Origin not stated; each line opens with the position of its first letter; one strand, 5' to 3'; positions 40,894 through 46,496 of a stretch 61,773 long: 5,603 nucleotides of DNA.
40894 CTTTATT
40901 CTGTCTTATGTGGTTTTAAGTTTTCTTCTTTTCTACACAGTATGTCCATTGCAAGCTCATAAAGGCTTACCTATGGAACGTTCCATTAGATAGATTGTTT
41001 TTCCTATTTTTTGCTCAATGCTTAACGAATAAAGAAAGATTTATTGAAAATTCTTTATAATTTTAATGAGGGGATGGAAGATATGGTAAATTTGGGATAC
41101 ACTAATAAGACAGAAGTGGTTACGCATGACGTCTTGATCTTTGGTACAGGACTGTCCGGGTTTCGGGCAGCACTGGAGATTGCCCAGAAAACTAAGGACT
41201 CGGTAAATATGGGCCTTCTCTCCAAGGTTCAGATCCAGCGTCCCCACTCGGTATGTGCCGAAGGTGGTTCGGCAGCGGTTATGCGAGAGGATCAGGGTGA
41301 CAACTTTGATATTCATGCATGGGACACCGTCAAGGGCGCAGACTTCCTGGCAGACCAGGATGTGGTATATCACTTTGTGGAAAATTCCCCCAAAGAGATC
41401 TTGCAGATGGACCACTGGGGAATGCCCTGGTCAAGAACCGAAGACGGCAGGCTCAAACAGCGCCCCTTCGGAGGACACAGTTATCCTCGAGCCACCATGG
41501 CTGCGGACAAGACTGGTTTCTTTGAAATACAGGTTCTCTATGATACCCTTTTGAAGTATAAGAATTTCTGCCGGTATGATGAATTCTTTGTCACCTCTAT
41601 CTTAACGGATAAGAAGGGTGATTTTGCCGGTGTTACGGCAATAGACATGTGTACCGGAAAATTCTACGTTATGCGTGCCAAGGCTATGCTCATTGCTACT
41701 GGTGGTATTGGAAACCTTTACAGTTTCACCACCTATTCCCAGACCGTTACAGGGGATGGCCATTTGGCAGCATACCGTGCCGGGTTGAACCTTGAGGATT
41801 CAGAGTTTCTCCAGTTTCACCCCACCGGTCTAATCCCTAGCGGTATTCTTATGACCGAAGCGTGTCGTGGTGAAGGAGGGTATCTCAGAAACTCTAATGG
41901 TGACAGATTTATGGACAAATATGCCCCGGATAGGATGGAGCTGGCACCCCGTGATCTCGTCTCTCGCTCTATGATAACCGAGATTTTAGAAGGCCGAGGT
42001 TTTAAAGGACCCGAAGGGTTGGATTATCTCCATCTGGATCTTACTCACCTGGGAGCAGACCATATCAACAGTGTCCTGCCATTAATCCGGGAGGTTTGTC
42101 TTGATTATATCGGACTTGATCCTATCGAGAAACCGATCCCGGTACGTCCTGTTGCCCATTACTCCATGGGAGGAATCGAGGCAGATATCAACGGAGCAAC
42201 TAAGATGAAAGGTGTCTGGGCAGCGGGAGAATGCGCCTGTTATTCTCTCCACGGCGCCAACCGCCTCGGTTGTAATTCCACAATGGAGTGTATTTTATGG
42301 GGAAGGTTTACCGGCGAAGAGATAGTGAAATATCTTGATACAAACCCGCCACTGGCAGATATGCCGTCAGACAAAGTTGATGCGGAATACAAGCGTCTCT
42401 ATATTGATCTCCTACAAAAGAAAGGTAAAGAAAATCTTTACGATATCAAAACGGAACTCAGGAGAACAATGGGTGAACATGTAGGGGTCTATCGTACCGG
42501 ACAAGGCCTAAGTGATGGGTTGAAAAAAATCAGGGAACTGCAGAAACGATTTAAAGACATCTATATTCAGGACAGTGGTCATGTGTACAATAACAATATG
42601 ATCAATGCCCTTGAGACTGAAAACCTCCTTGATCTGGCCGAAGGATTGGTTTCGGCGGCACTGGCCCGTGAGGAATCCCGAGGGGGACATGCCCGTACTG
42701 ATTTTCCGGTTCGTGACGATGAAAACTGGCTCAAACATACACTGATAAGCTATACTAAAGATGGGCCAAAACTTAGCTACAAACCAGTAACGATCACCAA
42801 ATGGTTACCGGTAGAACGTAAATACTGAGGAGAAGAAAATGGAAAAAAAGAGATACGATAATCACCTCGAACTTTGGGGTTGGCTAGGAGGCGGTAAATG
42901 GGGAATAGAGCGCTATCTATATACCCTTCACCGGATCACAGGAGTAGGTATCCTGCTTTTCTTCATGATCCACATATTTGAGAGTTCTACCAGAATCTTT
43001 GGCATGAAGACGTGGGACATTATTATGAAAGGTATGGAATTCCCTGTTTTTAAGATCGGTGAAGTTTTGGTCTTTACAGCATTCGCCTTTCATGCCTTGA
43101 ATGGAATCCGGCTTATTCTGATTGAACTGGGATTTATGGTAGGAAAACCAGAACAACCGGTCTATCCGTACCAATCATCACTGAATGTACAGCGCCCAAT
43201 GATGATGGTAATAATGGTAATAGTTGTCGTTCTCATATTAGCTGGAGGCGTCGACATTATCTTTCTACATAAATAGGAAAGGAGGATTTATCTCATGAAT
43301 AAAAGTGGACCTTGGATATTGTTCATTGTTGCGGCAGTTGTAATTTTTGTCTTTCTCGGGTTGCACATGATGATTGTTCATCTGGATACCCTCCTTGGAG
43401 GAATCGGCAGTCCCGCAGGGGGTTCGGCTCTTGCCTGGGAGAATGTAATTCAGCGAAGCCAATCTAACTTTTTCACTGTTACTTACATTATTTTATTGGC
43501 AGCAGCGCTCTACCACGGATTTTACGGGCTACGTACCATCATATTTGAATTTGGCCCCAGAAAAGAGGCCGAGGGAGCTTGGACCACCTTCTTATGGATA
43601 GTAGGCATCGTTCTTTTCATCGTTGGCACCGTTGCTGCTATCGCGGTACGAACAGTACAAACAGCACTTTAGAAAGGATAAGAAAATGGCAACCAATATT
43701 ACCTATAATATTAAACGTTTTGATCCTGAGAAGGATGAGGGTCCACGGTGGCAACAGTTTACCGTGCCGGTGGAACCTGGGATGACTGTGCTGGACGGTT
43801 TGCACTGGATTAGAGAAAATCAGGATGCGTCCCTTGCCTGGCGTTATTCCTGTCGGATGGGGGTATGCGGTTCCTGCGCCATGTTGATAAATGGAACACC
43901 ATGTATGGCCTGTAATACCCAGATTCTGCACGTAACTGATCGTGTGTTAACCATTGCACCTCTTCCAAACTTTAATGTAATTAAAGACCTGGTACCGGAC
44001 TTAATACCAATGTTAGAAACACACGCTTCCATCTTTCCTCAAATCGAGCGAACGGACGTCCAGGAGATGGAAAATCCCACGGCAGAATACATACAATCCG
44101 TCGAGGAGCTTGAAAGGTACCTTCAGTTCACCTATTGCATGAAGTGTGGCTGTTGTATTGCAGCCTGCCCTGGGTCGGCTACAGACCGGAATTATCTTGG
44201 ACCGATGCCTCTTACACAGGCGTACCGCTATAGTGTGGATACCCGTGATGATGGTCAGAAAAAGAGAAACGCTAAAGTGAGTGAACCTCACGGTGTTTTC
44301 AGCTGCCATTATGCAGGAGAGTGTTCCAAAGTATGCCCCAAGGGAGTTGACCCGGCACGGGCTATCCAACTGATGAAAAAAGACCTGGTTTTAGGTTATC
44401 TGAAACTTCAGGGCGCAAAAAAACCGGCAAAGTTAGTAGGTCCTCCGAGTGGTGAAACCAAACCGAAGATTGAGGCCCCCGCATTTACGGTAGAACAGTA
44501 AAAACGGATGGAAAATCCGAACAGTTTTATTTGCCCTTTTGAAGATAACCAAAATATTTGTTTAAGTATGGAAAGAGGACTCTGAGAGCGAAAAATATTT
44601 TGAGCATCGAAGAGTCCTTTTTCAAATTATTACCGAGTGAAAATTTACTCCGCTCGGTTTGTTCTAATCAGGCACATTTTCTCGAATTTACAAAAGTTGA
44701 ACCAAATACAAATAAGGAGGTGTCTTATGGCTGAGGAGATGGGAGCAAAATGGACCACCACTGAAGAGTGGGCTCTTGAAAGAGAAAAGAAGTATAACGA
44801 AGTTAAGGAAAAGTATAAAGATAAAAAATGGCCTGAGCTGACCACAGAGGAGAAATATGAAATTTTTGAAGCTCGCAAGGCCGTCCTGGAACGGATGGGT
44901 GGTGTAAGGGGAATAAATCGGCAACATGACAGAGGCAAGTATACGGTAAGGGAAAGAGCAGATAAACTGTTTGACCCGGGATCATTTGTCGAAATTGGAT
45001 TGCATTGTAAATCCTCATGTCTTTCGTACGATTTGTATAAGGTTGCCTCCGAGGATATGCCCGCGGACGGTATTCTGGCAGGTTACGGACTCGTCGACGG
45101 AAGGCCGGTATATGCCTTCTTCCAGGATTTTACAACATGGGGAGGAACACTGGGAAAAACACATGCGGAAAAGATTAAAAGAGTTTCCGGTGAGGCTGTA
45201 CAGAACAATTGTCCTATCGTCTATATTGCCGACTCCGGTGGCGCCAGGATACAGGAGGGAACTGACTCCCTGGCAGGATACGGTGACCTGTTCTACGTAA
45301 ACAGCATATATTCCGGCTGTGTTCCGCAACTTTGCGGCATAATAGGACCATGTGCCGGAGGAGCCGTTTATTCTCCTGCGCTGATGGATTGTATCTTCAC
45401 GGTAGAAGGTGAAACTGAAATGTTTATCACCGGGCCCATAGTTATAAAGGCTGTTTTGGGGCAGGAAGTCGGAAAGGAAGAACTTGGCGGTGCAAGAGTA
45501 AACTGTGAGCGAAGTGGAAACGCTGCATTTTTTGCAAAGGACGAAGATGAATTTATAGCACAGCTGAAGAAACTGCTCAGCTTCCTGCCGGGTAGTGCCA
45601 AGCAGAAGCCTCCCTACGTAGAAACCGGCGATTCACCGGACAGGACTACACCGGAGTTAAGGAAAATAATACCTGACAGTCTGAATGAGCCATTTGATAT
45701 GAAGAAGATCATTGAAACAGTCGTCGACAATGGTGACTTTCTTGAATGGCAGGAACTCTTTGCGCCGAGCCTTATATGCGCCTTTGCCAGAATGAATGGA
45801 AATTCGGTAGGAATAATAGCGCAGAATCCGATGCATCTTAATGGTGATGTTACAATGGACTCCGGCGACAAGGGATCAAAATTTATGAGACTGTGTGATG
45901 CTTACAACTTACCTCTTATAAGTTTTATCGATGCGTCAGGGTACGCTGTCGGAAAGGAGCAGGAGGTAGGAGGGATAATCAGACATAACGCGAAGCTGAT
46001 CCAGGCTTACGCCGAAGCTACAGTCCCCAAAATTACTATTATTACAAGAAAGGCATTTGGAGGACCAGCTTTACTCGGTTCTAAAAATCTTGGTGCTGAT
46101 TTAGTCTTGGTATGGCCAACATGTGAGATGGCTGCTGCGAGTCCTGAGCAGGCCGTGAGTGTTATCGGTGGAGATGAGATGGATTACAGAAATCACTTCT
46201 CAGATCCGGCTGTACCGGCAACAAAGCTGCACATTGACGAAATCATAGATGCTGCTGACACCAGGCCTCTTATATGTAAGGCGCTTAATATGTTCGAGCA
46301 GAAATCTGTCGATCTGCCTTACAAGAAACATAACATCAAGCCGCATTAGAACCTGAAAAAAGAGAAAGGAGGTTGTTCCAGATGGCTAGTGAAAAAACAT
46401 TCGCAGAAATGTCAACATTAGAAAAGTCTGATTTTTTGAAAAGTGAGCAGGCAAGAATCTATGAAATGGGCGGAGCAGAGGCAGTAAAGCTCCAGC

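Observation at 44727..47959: Reciprocally degenerate tandem carboxyltransferases: candidate obligate heteromer with one live and one dead active site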

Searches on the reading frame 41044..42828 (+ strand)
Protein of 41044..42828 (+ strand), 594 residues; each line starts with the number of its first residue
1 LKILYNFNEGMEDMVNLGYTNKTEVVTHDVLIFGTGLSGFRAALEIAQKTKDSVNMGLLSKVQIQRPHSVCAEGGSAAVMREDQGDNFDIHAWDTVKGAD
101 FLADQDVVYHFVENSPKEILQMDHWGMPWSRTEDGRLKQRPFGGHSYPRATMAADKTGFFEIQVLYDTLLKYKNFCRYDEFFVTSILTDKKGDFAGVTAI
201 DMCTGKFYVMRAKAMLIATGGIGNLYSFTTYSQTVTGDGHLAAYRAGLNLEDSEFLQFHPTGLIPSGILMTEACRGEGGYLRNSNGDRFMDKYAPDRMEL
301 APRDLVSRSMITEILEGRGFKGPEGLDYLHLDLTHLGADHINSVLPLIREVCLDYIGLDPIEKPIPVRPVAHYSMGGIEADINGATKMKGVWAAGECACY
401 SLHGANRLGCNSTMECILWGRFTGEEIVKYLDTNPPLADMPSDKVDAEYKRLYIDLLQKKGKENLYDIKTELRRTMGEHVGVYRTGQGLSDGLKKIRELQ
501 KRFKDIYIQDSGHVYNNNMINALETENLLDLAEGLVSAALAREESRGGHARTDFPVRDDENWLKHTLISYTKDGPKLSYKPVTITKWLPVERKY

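Call 8: search_protein_families(library=ncbifam, proteins=[window:41044-42828:+])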
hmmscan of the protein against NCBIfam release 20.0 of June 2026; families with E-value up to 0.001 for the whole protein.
window:41044-42828:+ (594 aa): 30 families (the best 25 are shown)
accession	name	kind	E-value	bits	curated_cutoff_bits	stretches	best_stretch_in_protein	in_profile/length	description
NF004724.0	PRK06069.1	subfamily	8.2e-252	836.5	826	1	24-594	2-577/577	succinate dehydrogenase/fumarate reductase flavoprotein subunit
TIGR01812.1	sdhA_frdA_Gneg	subfamily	2e-220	733.1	567.3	1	29-594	1-568/568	succinate dehydrogenase or fumarate reductase, flavoprotein subunit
NF006686.0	PRK09231.1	equivalog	5.3e-184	613.1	854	1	25-594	3-581/598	fumarate reductase (quinol) flavoprotein subunit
NF004613.0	PRK05945.1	equivalog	6.1e-181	602.9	824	1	27-594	3-575/575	succinate dehydrogenase/fumarate reductase flavoprotein subunit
TIGR01176.1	fum_red_Fp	equivalog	5.5e-180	599.8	932.7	1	26-594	2-579/580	fumarate reductase (quinol) flavoprotein subunit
TIGR01816.1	sdhA_forward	equivalog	1.2e-174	581.8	727.35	1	28-585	3-570/584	succinate dehydrogenase flavoprotein subunit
NF005037.0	PRK06452.1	equivalog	8.2e-162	539.7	862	1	24-594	2-566/566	succinate dehydrogenase flavoprotein subunit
NF042982.1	MFR_Fp_SdhA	equivalog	3.3e-147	491.5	1100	1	20-592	40-611/612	8-methylmenaquinol:fumarate reductase flavoprotein subunit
NF006383.0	PRK08626.1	equivalog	6.4e-143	477.4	663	2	134-587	133-589/657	fumarate reductase flavoprotein subunit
NF004900.0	PRK06263.1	equivalog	5.2e-131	437.9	718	1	22-572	2-538/546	fumarate reductase (CoM/CoB) subunit TfrA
NF006392.0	PRK08641.1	equivalog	6.5e-120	401.4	855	1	28-594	4-579/593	succinate dehydrogenase flavoprotein subunit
NF005866.0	PRK07803.1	equivalog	1.8e-118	396.4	819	2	22-297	3-291/631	fumarate reductase/succinate dehydrogenase flavoprotein subunit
TIGR00551.1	nadB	equivalog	6.2e-106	355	452.75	1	28-555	3-489/489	L-aspartate oxidase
NF005867.0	PRK07804.1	equivalog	6.7e-102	341.5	639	1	26-576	17-537/548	L-aspartate oxidase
TIGR01811.1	sdhA_Bsu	subfamily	2.5e-99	333.7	541.35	1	30-594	1-603/603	succinate dehydrogenase (quinone) flavoprotein subunit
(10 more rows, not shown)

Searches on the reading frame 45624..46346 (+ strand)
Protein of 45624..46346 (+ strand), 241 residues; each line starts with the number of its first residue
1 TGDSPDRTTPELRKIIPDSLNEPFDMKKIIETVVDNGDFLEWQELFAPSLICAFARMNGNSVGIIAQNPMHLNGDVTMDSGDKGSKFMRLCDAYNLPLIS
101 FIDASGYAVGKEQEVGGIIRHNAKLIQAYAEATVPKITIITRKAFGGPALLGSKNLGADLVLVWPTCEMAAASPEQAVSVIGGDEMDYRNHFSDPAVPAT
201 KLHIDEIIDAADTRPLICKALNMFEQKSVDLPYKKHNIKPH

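Call 67: search_protein_representatives(protein=window:45624-46346:+)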
Query: 241 residues. Proteins with E-value up to 0.001 (for the whole library): 7971; up to 1e-10: 4290; up to 1e-30: 701. The best 150 are listed.
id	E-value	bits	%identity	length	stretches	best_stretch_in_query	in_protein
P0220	1.6e-114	397.5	95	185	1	57-241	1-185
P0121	1.4e-78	279.7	55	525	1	1-240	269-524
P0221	7.1e-61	221.8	41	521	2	1-237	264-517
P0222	7.3e-61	221.8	43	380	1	1-238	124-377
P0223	1.1e-59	218.0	37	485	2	2-238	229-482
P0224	2.5e-59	216.7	45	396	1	2-237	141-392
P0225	5.6e-59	215.6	37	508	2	9-238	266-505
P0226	1.6e-58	214.1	50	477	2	3-186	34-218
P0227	2.0e-58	213.8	46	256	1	11-237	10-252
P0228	1.4e-57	211.0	43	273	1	3-237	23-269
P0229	3.1e-56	206.6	37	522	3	1-186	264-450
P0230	5.6e-56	205.8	44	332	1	14-237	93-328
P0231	5.8e-56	205.7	43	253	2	6-188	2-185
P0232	7.3e-56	205.4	38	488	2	3-240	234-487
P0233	3.1e-55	203.4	47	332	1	6-237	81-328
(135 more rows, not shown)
